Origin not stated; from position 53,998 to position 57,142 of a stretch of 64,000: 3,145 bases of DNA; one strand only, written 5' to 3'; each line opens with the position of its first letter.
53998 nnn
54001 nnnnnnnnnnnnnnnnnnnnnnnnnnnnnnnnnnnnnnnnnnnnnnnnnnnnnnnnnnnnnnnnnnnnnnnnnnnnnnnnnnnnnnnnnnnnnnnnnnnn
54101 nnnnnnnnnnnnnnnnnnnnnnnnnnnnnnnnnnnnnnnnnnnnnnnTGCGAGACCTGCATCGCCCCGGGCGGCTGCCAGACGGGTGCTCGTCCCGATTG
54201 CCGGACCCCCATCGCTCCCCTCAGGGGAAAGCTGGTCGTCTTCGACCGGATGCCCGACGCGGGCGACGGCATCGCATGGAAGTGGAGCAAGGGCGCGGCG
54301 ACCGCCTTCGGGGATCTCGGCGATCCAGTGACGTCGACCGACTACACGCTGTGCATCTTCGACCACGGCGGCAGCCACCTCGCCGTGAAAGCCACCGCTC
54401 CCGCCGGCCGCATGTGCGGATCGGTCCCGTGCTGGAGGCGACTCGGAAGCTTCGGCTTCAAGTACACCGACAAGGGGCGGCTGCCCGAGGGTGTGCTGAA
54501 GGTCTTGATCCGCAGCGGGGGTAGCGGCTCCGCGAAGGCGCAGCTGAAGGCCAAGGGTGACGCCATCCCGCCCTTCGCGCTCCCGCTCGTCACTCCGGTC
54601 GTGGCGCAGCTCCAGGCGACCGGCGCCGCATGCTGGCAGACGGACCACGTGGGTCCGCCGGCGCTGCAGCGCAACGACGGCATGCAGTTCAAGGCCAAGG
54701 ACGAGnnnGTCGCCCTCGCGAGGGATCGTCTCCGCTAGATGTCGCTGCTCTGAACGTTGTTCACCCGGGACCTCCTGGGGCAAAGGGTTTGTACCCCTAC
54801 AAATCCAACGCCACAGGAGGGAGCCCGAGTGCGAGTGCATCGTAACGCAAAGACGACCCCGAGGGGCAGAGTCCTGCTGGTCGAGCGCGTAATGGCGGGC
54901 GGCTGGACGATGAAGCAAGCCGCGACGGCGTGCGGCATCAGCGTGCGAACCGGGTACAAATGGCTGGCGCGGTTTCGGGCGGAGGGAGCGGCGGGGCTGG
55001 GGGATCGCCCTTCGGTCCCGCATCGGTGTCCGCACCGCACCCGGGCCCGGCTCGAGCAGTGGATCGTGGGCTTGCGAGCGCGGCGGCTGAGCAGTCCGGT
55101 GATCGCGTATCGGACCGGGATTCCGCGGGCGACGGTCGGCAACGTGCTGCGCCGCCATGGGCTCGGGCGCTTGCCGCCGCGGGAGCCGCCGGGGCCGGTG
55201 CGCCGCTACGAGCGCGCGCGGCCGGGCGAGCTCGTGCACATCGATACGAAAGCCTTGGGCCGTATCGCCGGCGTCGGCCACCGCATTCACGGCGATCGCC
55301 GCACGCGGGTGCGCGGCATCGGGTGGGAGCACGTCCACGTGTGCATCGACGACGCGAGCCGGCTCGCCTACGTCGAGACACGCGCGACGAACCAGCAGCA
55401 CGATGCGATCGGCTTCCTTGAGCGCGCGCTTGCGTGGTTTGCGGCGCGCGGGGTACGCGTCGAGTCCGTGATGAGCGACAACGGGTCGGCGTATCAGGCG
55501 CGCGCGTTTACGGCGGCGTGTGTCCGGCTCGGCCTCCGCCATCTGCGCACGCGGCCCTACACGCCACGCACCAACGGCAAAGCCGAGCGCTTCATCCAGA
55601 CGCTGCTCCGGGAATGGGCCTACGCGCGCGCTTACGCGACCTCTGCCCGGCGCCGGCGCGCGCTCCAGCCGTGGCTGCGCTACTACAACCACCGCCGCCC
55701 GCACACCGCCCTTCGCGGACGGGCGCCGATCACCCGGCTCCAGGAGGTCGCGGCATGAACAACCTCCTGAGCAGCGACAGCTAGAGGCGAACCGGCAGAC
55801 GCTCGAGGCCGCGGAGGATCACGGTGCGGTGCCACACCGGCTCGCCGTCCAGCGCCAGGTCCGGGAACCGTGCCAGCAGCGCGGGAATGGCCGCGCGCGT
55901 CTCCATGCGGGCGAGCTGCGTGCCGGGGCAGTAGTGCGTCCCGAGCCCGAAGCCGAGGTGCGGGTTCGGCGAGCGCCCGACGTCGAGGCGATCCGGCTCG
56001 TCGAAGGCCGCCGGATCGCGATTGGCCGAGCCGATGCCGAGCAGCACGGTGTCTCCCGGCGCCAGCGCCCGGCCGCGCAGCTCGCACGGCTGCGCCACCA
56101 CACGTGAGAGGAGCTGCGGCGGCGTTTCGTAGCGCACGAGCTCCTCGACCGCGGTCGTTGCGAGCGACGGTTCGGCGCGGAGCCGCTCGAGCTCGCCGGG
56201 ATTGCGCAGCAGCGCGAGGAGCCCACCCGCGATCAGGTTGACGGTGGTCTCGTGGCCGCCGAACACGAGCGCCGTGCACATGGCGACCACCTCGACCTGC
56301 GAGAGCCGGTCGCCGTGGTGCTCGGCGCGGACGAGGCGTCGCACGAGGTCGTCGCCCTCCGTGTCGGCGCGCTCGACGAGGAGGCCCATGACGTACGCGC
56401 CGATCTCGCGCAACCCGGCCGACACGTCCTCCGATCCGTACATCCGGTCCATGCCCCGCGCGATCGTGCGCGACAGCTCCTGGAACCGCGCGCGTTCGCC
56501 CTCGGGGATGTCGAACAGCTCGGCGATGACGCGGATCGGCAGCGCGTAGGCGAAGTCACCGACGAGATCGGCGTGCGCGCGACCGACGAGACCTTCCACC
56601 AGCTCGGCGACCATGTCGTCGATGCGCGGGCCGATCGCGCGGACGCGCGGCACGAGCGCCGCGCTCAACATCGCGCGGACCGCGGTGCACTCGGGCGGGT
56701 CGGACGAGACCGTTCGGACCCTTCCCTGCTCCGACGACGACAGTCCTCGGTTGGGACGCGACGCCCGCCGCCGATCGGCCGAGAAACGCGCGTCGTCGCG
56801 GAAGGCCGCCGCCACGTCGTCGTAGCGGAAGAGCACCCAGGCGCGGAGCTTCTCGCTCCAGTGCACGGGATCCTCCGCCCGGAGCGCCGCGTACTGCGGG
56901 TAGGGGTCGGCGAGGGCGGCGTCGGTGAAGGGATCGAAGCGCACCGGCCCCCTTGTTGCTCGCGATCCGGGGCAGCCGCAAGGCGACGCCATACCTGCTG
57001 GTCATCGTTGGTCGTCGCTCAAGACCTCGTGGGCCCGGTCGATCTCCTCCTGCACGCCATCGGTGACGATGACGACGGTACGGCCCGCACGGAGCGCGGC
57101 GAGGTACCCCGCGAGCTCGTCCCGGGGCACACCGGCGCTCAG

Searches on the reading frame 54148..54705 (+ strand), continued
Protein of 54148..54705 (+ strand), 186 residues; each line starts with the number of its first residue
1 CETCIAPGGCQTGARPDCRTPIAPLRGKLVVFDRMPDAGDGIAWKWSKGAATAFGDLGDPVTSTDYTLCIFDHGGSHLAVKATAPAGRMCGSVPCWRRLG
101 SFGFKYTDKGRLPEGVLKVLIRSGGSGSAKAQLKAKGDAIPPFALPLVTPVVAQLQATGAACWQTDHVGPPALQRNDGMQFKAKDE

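Call 68: search_protein_families(library=pfam, alignment_id=A4, max_evalue=10)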
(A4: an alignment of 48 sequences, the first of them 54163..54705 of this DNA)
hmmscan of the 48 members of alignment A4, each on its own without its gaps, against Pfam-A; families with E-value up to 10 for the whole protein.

A. member 1, window:54163-54705:+ (181 aa): 0 families

B. families by the number of members that match (of 48 scanned): 13 families
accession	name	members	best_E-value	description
PF23585.1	DUF7137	3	0.021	Domain of unknown function (DUF7137)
PF00526.23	Dicty_CTDC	2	0.38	Dictyostelium (slime mold) repeat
PF01725.21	Ham1p_like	1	0.087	Ham1 family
PF13464.11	RodZ_C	1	0.094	RodZ C-terminal domain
PF18911.6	PKD_4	1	0.1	PKD domain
PF22352.2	K319L-like_PKD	1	0.17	K319L-like, PKD domain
PF10006.14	DUF2249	1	0.2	Uncharacterized conserved protein (DUF2249)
PF05593.20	RHS_repeat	1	0.23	RHS Repeat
PF09194.16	Endonuc-BsobI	1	0.26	Restriction endonuclease BsobI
PF04559.17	Herpes_UL17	1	0.26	Herpesvirus UL17 protein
PF02412.23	TSP_3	1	0.57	Thrombospondin type 3 repeat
PF03444.21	HrcA_DNA-bdg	1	0.67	Winged helix-turn-helix transcription repressor, HrcA DNA-binding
PF09065.15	Haemadin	1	3.9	Haemadin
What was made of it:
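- On Dicty_CTDC / myxo_disulf_rpt Cys-rich repeats: The only hits in module sequences are 2 of 48 at E>=0.38 (call 68).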

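Call 78: find_related_loci(query=A6, collection=viral_contigs, flank=3000)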
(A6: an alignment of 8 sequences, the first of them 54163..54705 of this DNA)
Query A6 (181 aa) in viral_contigs; peptide patterns used: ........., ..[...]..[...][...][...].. (x = any residue, [..] = any of these).
88 stretches matched a pattern, but none encodes a relative of the query by tblastn (E <= 1e-3).
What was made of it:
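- Tried and rejected: A viral-contig scan found no relatives (call 78).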

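Call 91: search_protein_families(library=pfam, proteins=[P0170, P0258, P0074, P0108, P0077, P0087, P0107], max_evalue=0.01)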
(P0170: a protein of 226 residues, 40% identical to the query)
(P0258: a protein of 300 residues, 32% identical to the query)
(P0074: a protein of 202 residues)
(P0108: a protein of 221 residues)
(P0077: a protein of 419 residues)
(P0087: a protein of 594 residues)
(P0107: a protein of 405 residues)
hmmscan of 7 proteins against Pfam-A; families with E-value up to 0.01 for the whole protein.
P0170 (226 aa): 1 family
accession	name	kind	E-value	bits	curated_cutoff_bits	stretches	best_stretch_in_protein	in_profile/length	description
PF24684.1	Vgb_lyase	-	2.9e-12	46.4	50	1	1-45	81-125/290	Virginiamycin B lyase family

P0258 (300 aa): 2 families
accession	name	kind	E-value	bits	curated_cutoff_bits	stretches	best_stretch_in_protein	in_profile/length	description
PF04151.21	PPC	-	2.8e-06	28.5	25.9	1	8-54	24-69/70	Bacterial pre-peptidase C-terminal domain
PF23416.1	DUF7107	-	0.0018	19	24.6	1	83-130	1-47/48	Domain of unknown function (DUF7107)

P0074 (202 aa): 0 families

P0108 (221 aa): 0 families

P0077 (419 aa): 1 family
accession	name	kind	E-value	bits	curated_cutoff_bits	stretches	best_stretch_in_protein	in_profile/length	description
PF07603.17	Lcl_C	-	8.6e-13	49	34.9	1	286-415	1-116/117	Lcl C-terminal domain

P0087 (594 aa): 1 family
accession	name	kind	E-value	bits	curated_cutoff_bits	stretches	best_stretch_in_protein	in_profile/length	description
PF14885.12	GHL15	-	3e-12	47.5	27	1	288-550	22-270/271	Hypothetical glycosyl hydrolase family 15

P0107 (405 aa): 0 families
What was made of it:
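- Tried and rejected: PF24684 on P0170 turned out to cover an N-terminal fragment, not the module (call 91).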

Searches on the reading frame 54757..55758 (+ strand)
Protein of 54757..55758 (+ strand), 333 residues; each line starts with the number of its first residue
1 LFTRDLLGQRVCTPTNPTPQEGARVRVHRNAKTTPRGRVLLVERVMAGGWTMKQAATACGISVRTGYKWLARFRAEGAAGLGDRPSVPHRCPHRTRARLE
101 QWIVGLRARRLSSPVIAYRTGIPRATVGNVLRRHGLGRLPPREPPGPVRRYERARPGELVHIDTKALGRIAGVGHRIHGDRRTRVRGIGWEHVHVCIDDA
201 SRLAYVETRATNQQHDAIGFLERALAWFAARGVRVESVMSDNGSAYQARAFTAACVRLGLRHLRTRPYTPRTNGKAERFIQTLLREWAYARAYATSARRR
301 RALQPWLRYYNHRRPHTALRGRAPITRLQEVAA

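Call 57: search_protein_families(library=pfam, proteins=[window:54757-55758:+], max_evalue=0.001)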
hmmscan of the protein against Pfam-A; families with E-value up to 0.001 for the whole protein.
window:54757-55758:+ (333 aa): 7 families
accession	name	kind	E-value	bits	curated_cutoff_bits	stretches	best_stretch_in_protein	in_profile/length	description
PF13011.12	LZ_Tnp_IS481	-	2.5e-25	89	22.2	1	27-94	3-70/85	leucine-zipper of insertion element IS481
PF13683.12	rve_3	-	1.4e-18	66.9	26.5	1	259-324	2-67/67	Integrase core domain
PF00665.32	rve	-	1.7e-14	54.4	32.6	1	155-270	3-102/102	Integrase core domain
PF13384.12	HTH_23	-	6.9e-12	45.2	24.6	1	40-81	9-49/50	Homeodomain-like domain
PF13518.12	HTH_28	-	3.8e-11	43.3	25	1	39-85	3-48/52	Helix-turn-helix domain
PF13551.12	HTH_29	-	6.9e-08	32.9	28.1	1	42-88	5-50/64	Winged helix-turn helix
PF13565.12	HTH_32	-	8.2e-08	33.1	33.7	1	65-131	1-73/73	Homeodomain-like domain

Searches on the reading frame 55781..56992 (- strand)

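Call 57: search_protein_families(library=pfam, proteins=[window:55781-56992:-], max_evalue=0.001)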
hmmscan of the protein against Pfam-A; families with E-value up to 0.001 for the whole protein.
window:55781-56992:- (403 aa): 1 family
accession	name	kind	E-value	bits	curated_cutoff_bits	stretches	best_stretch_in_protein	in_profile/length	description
PF00067.27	p450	-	3.9e-25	89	22.8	1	215-376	240-432/462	Cytochrome P450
